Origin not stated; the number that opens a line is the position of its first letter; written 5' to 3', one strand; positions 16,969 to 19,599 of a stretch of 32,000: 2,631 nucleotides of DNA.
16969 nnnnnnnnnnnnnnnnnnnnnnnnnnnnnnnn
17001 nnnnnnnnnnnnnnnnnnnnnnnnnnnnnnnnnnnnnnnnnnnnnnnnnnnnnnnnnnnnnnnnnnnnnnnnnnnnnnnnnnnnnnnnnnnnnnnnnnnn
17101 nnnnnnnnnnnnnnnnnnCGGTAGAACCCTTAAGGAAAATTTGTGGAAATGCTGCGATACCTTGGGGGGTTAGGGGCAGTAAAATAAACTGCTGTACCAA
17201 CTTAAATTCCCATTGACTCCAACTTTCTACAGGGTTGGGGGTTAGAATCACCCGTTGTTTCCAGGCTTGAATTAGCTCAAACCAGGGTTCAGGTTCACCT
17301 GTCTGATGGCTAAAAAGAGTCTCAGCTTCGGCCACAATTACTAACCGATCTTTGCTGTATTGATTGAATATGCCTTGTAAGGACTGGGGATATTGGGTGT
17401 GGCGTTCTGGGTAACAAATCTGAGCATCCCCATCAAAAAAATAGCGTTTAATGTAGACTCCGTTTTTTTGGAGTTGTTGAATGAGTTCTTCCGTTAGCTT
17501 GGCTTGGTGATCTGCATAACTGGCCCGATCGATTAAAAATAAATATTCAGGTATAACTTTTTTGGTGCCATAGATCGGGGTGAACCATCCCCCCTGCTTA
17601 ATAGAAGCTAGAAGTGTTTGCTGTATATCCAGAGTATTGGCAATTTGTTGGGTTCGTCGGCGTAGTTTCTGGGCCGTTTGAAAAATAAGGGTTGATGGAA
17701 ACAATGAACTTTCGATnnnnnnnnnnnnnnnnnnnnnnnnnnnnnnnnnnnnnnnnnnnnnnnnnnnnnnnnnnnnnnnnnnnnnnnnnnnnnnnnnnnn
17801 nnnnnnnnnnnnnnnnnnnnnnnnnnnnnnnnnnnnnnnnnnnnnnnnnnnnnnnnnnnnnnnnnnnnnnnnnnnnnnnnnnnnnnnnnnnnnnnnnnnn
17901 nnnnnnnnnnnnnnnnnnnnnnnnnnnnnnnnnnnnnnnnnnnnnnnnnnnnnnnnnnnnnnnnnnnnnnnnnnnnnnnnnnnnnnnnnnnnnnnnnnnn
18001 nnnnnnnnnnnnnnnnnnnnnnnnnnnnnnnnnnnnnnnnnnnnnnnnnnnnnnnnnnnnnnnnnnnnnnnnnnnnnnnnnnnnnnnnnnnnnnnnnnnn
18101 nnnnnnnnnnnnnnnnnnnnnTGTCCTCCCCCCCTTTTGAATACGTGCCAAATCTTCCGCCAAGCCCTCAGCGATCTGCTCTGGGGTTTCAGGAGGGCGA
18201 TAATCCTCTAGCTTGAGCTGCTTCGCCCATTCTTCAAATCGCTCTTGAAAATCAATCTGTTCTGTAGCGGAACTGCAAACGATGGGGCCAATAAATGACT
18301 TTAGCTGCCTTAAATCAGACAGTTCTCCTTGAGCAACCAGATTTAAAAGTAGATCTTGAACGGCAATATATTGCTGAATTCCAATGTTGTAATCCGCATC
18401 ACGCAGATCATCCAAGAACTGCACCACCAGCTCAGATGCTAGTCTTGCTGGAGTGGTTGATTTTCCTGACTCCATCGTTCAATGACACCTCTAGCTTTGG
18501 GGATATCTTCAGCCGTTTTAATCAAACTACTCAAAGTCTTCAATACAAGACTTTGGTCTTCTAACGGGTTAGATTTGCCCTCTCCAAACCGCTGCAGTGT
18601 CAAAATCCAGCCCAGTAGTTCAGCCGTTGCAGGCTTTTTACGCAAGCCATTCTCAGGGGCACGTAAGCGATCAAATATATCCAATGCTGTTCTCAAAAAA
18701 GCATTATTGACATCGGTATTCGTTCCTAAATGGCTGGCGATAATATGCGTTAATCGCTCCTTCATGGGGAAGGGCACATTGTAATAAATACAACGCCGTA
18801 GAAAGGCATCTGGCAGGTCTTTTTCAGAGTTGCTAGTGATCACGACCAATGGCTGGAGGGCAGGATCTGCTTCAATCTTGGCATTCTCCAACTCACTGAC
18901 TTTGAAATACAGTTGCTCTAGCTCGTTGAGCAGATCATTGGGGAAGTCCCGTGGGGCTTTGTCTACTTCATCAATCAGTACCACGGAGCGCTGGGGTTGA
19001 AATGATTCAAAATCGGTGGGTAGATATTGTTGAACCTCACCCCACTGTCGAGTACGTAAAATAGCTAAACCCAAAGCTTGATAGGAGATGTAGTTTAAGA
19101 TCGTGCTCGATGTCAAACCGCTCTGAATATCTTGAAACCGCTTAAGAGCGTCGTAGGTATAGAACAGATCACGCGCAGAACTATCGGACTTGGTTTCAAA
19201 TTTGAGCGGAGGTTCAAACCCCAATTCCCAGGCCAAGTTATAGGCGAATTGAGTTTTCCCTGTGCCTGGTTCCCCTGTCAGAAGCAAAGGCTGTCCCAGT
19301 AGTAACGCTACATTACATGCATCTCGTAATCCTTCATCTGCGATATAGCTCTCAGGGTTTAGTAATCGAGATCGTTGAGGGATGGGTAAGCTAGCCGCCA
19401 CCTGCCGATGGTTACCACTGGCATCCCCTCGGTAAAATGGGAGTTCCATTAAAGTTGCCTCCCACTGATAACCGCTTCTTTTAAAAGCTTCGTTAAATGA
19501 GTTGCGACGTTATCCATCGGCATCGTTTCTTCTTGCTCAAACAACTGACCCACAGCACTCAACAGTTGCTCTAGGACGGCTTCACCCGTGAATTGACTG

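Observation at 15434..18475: A CoxE-type vWA protein rebuilt as a membrane protein, with MIDAS residues replaced and a pentapeptide beta-helix attached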

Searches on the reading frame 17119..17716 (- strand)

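Call 45: search_solved_structures(query=A7, max_evalue=10, show_alignments=4)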
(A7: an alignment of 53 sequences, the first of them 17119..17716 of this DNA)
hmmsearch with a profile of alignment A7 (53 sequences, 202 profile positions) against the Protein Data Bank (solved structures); distinct sequences matched with E-value up to 10: 4.
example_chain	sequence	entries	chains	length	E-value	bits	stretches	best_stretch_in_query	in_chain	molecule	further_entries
10xn_A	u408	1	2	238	0.006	19.2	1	44-139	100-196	Triacylglycerol lipase related protein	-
4n9x_A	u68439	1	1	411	0.19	14.3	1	95-142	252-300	Putative monooxygenase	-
4k22_A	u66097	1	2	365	0.32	13.5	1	95-142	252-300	Protein VisC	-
1v32_A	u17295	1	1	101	1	11.8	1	10-63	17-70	hypothetical protein RAFL09-47-K03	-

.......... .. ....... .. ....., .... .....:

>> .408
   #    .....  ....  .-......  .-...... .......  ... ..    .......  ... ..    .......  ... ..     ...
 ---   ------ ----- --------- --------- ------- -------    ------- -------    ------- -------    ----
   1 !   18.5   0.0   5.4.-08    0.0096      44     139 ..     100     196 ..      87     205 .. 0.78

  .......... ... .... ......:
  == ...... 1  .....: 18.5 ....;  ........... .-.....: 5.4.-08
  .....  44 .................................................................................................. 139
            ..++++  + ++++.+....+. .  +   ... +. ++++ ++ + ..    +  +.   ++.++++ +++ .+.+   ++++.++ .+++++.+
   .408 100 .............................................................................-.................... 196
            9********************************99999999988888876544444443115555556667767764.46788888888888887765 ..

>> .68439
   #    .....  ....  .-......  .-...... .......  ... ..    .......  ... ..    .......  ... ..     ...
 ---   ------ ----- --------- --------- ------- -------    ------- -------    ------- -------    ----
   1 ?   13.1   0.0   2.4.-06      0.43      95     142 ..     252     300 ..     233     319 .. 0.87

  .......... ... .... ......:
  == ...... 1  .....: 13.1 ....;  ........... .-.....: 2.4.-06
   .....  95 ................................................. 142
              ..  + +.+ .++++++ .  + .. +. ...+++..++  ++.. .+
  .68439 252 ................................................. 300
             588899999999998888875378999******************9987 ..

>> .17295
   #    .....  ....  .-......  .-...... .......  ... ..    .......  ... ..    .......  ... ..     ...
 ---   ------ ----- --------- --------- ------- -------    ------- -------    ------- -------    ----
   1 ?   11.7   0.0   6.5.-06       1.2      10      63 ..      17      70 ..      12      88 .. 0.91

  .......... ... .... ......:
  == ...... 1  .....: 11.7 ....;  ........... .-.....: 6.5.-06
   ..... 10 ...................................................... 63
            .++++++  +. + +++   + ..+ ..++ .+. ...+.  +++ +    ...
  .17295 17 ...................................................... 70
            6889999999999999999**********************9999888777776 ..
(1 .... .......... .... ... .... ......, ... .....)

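Call 97: search_protein_families(library=pfam, alignment_id=A7, max_evalue=1)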
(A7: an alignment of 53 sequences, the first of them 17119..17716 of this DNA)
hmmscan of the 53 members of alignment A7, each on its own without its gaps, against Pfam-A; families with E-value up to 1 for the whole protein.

A. member 1, window:17119-17716:- (199 aa): 1 family
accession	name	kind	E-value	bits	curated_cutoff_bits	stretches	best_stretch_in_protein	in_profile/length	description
PF05762.20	VWA_CoxE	-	0.23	11.3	26.4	1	14-63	12-64/222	VWA domain containing CoxE-like protein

B. families by the number of members that match (of 53 scanned): 19 families
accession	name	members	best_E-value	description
PF05762.20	VWA_CoxE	21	0.00028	VWA domain containing CoxE-like protein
PF09875.14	DUF2102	3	0.073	Uncharacterized protein conserved in archaea (DUF2102)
PF09419.16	PGP_phosphatase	2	0.033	Mitochondrial PGP phosphatase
PF14885.12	GHL15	2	0.052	Hypothetical glycosyl hydrolase family 15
PF17468.7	GP52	2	0.14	Phage gene product 52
PF25591.1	LRV_2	1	0.018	Leucine Rich Repeat Variant domain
PF24605.1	CEMIP_X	1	0.021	CEMIP domain X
PF14433.11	SUKH-3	1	0.029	SUKH-3 immunity protein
PF13519.12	VWA_2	1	0.071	von Willebrand factor type A domain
PF23168.2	CUL7_CUL9_N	1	0.075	CUL7/CUL9, N-terminal beta-barrel domain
PF07825.17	Exc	1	0.082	Excisionase-like protein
PF25693.1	Phage_Y01A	1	0.085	Bacteriophage T4-like Y01A protein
PF11913.13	DUF3431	1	0.11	Protein of unknown function (DUF3431)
PF20502.4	DNAPKcs_CC1-2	1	0.12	DNA-dependent protein kinase catalytic subunit, CC1/2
PF08514.17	STAG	1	0.16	STAG domain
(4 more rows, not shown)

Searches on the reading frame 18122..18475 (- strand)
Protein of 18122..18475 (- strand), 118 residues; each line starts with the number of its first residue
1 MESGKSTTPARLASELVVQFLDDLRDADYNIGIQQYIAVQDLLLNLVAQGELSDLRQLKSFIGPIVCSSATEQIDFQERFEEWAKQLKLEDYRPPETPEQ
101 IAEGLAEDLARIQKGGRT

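Call 22: search_protein_families(library=pfam, proteins=[window:18122-18475:-], max_evalue=10)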
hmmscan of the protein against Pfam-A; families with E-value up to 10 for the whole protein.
seq(118 aa): 1 family
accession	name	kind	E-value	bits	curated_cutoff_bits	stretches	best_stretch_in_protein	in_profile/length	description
PF07361.16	Cytochrom_B562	-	0.17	12.9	30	1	5-57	40-85/102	Cytochrome b562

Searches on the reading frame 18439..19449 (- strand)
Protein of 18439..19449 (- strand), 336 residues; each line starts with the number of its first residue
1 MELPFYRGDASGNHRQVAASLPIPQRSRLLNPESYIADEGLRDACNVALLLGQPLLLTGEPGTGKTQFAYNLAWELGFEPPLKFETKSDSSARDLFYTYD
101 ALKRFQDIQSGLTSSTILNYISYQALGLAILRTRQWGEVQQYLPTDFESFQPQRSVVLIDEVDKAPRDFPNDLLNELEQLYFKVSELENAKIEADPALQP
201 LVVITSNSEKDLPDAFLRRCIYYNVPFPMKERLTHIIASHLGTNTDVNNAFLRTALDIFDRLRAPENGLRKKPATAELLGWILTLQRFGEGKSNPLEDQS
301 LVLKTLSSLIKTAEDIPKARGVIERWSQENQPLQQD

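Call 3: search_protein_families(library=pfam, proteins=[window:18439-19449:-], max_evalue=0.1)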
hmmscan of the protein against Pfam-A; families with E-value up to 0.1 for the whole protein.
window:18439-19449:- (336 aa): 15 families
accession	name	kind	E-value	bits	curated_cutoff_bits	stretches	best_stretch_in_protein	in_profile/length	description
PF00004.35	AAA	-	3e-09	37.9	21.2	1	55-220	1-123/131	ATPase family associated with various cellular activities (AAA)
PF07728.20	AAA_5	-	7.1e-08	33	22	1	54-219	1-138/139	AAA domain (dynein-related subfamily)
PF13401.12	AAA_22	-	1.7e-05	25.5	27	1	54-180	7-107/130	AAA domain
PF07724.20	AAA_2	-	0.002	18.6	27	1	154-179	76-101/166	AAA domain (Cdc48 subfamily)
PF00910.28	RNA_helicase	-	0.0036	18.2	21.5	1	56-100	2-48/105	RNA helicase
PF20030.5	bpMoxR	-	0.0039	16.7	27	0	34-76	13-55/205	MoxR domain in the MoxR-vWA-beta-propeller ternary systems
PF06745.19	ATPase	-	0.011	15.5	26.6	1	40-74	7-41/231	KaiC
PF20720.3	nSTAND3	-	0.024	14.8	27.2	1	55-76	20-41/155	Novel STAND NTPase 3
PF13479.12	AAA_24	-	0.025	14.9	27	1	55-166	5-77/195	AAA domain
PF05729.18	NACHT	-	0.031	14.5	26.7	0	54-74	2-22/167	NACHT domain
PF06068.19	TIP49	-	0.033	13.8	23.8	1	50-82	48-80/347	TIP49 P-loop domain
PF13481.12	AAA_25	-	0.034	14.2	27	1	49-74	30-55/195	AAA domain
PF13245.12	AAA_19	-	0.039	14.6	25.1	0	52-176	11-113/134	AAA domain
PF13191.12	AAA_16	-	0.045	14.7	32.6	0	53-178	25-121/167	AAA ATPase domain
PF13238.12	AAA_18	-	0.065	14.1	29.4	0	56-97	2-33/128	AAA domain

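Call 4: search_protein_families(library=ncbifam, proteins=[window:18439-19449:-], max_evalue=0.1)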
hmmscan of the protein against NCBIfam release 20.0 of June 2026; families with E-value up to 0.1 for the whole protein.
window:18439-19449:- (336 aa): 11 families
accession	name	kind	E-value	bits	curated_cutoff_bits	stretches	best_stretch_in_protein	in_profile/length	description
NF047784.1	MadB_ATPase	equivalog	2.1e-20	73.1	475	2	152-321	137-295/298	MadB family AAA-type ATPase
NF042959.1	IteA_antiphage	equivalog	0.00094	18.4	510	1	51-77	124-150/367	anti-phage ATPase IteA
TIGR00678.1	holB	equivalog_domain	0.0028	17.3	180.6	0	53-79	15-41/188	DNA polymerase III subunit delta'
NF003230.0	PRK04195.1-6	equivalog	0.0029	16.3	441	1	53-79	40-66/494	replication factor C large subunit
NF003232.0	PRK04195.2-2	equivalog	0.0051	15.7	701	1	53-78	37-62/480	replication factor C large subunit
NF003229.0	PRK04195.1-5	equivalog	0.014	14.2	280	0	55-79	47-71/413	replication factor C large subunit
NF003227.0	PRK04195.1-2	equivalog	0.015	14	502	1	54-79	45-70/487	replication factor C large subunit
TIGR02640.1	gas_vesic_GvpN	equivalog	0.02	14.4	266.8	0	50-77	19-46/262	gas vesicle protein GvpN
TIGR03881.1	KaiC_arch_4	hypoth_equivalog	0.054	13.2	247.8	0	52-75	21-44/231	KaiC domain-containing protein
NF003234.0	PRK04195.2-4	equivalog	0.06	12.2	529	1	53-79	39-65/497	replication factor C large subunit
NF038308.1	RNA_repair_RtcR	equivalog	0.1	11.4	650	0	46-70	198-222/530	RNA repair transcriptional activator RtcR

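Call 6: search_protein_families(library=padloc, proteins=[window:18439-19449:-], max_evalue=0.1)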
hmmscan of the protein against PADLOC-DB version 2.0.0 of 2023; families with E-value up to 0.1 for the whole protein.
window:18439-19449:- (336 aa): 6 families
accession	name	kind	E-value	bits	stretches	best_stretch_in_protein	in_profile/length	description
PDLC00915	TRIP13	-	9.7e-07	26.5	2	199-242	181-225/302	TRIP13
PDLC02196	IetA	-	0.00026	18.5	1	53-78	123-148/374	-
PDLC04140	mad8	-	0.0018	15.9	1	51-81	26-57/314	mads_8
PDLC02195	IetA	-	0.0027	15.1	1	53-77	138-162/395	-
PDLC04232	IetA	-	0.0029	15.1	1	55-77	119-141/330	-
PDLC02350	AbiO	-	0.037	10.8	1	55-76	195-216/468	AbiO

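Call 35: find_related_loci(query=A4, collection=genome_contigs, flank=7000)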
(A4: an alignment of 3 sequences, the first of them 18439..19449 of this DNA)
Query A4 (336 aa) in genome_contigs; peptide patterns used: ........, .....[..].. (x = any residue, [..] = any of these).
600 stretches matched a pattern (row limit reached: there are more); 547 encode a relative of the query (tblastn E <= 1e-3); the best 80 are kept; 80 distinct loci.
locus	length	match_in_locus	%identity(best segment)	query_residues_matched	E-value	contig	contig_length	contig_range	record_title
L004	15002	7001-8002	95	1-334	0e+0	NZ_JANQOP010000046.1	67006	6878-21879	MAG: Acaryochloris sp. IP29b_bin.137 k99_1996772, whole genome shotgun sequence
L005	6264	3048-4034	81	1-329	9e-180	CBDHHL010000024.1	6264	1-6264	MAG: Leptolyngbyaceae cyanobacterium isolate fb62d9ca-8737-4fe0-8d85-20d69bcd7426 genome assembly, contig: contig_23, wh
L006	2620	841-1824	66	1-329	2e-156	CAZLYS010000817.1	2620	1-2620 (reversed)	MAG TPA_asm: uncultured Halomicronema sp. isolate SRP135972_co2_234 genome assembly, contig: NODE_88179_length_2620_cov_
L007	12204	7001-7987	65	1-329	4e-144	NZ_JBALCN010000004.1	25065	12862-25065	MAG: Nostoc sp. isolate P12537 bin 5 NODE_721_length_25065_cov_152.968322, whole genome shotgun sequence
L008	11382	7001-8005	66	1-335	8e-141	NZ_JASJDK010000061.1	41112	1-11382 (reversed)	MAG: Mastigocoleus sp. MO_188.B34 MO_188.c_780, whole genome shotgun sequence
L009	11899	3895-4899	67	1-335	3e-140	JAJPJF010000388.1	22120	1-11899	MAG: Nostocales cyanobacterium Centralia_MAG_434 k107_12762393, whole genome shotgun sequence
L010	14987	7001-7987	68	1-329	2e-137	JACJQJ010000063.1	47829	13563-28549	Nostoc linckia FACHB-104 contig63, whole genome shotgun sequence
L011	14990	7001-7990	65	1-329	4e-133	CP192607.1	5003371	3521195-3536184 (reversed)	MAG: Pseudanabaena sp. BL-A-41 isolate Passages #2 and #5 chromosome, complete genome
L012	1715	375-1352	63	1-329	1e-138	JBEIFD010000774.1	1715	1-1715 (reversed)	MAG: Merismopediaceae cyanobacterium isolate Sample-102-S2-bin-139 Sample_102_S2-bin_139-k141_1272212, whole genome shot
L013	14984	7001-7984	63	1-331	1e-124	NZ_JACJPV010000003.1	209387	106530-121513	Anabaena sp. FACHB-1237 contig3, whole genome shotgun sequence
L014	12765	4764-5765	63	1-335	9e-132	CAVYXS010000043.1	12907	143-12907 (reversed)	MAG: uncultured cyanobacterium isolate MFD03044.bin.2.81 genome assembly, contig: contig_33363, whole genome shotgun seq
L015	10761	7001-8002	53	1-334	8e-112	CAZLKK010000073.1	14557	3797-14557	MAG TPA_asm: uncultured Chloroflexaceae bacterium isolate binchicken_co405_347 genome assembly, contig: NODE_6132_length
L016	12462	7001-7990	56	1-332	5e-111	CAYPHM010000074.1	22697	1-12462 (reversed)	MAG TPA_asm: uncultured Chloroflexaceae bacterium isolate SRP141376_co5_371 genome assembly, contig: NODE_5430_length_22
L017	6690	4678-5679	55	1-328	3e-108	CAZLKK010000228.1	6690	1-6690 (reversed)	MAG TPA_asm: uncultured Chloroflexaceae bacterium isolate binchicken_co405_347 genome assembly, contig: NODE_17606_lengt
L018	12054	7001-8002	51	1-326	1e-107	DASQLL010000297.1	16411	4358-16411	MAG TPA_asm: Pyrinomonadaceae bacterium isolate SMAG_U11937 k141_5880355, whole genome shotgun sequence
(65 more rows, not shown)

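Call 96: search_protein_families(library=pfam, proteins=[L005:1490-1933:+, L007:5289-5735:+, L009:1532-2524:+, L010:3450-5846:+, L014:3082-3618:+, L008:4670-5620:+], max_evalue=1)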
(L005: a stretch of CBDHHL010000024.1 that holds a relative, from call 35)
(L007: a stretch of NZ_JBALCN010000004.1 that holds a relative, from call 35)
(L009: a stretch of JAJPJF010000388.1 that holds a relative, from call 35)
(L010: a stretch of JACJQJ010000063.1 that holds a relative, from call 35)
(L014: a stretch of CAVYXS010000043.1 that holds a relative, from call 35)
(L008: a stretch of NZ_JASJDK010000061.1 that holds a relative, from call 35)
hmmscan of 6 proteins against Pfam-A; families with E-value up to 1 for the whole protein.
L005:1490-1933:+ (147 aa): 1 family
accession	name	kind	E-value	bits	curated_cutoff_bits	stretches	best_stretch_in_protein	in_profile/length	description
PF08952.17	DUF1866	-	0.19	12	23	1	52-96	86-130/146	Domain of unknown function (DUF1866)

L007:5289-5735:+ (148 aa): 1 family
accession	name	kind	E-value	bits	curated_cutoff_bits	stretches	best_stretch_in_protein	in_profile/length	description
PF02268.21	TFIIA_gamma_N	-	0.1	13.2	33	1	77-105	13-41/47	Transcription initiation factor IIA, gamma subunit, helical domain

L009:1532-2524:+ (330 aa): 4 families
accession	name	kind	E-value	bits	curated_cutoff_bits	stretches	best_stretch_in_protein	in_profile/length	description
PF12770.12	CHAT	-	9.5e-11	42.1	24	1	20-156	101-251/289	CHAT domain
PF00363.23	Casein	-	0.061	14.2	23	1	232-288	19-76/87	Casein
PF00656.27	Peptidase_C14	-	0.074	13.2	21.4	1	65-128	73-140/233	Caspase domain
PF11827.13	DUF3347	-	0.4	12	25.5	0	22-44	54-76/93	Protein of unknown function (DUF3347)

L010:3450-5846:+ (798 aa): 5 families
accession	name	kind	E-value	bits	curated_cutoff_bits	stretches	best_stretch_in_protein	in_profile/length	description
PF00805.28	Pentapeptide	-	7.3e-29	99.4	20.2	4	413-450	3-40/40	Pentapeptide repeats (8 copies)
PF13599.13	Pentapeptide_4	-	5.6e-17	62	38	3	418-470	18-70/78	Pentapeptide repeat region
PF13576.12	Pentapeptide_3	-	2.5e-12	47.3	27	3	10-54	1-48/48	Pentapeptide repeats (9 copies)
PF25296.1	Decapeptide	-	1.6e-05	25.1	45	1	10-50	32-72/74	Decapeptide repeat region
PF21300.2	LbR_Ice_bind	-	0.014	15.9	30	1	653-700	15-62/97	Grass antifreeze beta roll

L014:3082-3618:+ (178 aa): 1 family
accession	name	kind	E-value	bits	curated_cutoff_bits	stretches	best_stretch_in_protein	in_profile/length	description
PF07072.16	ZapD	-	0.18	12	27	1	65-151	7-90/210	Cell division protein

L008:4670-5620:+ (316 aa): 2 families
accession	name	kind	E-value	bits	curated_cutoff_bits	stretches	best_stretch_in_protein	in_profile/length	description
PF12770.12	CHAT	-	3.3e-09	37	24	1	35-161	115-256/289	CHAT domain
PF01844.29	HNH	-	0.19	12.3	21.4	1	278-295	28-45/47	HNH endonuclease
